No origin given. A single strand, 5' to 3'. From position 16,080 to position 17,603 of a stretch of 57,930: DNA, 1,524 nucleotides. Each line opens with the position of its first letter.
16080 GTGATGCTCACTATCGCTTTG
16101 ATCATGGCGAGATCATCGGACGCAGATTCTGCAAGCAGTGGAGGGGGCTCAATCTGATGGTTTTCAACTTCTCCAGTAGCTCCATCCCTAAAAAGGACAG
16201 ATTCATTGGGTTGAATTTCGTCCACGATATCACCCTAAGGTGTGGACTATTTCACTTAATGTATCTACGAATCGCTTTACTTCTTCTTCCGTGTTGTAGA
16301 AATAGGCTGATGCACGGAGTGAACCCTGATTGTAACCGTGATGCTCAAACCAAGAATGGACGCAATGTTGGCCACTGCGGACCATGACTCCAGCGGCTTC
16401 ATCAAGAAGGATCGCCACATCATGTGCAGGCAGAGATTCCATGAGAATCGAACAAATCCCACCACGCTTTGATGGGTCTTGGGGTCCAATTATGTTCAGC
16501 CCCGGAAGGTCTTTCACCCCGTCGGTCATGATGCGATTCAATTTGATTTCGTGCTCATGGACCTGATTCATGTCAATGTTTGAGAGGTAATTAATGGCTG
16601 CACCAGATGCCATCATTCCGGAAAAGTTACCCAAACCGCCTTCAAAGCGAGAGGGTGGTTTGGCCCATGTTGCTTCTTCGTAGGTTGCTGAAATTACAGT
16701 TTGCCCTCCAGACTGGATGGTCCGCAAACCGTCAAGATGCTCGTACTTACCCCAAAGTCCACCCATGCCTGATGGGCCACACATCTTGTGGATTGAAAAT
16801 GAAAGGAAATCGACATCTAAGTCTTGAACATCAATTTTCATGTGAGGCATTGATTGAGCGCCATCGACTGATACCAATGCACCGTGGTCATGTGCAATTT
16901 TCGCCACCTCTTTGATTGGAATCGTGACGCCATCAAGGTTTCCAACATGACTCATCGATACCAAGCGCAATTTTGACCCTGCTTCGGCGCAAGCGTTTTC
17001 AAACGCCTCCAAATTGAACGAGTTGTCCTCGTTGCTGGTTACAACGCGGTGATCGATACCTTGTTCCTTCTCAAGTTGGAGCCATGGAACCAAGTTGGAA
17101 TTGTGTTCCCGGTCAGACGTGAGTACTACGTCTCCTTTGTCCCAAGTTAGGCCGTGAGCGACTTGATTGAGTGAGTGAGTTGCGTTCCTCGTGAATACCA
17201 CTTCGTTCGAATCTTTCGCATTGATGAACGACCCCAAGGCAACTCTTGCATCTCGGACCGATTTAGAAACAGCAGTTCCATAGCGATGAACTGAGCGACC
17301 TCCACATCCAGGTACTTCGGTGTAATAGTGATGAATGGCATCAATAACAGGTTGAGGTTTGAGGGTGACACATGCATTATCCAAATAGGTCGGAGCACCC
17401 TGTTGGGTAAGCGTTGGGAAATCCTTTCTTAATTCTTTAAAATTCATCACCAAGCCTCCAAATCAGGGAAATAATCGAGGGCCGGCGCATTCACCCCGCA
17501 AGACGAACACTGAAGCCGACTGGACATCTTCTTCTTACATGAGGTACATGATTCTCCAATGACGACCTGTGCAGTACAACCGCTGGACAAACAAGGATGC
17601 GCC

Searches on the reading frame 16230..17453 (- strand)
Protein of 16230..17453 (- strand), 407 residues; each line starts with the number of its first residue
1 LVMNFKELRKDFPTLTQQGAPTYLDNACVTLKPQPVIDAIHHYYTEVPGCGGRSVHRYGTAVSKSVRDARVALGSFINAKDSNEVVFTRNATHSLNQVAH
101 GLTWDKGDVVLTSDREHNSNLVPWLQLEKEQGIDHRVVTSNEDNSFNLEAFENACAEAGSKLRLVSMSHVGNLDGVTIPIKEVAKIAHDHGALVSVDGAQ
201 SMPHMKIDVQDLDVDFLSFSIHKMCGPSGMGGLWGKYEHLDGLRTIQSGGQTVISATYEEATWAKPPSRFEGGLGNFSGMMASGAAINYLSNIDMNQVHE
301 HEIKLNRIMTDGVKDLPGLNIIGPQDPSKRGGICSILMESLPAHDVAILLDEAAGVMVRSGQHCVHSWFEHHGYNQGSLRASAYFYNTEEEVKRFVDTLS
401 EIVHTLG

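Call 45: search_protein_families(library=pfam, proteins=[window:16230-17453:-], max_evalue=0.0001)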
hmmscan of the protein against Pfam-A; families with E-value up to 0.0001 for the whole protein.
window:16230-17453:- (407 aa): 1 family
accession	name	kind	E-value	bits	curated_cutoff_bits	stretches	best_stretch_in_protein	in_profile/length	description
PF00266.25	Aminotran_5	-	4.4e-108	362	21.5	1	22-395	1-371/371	Aminotransferase class-V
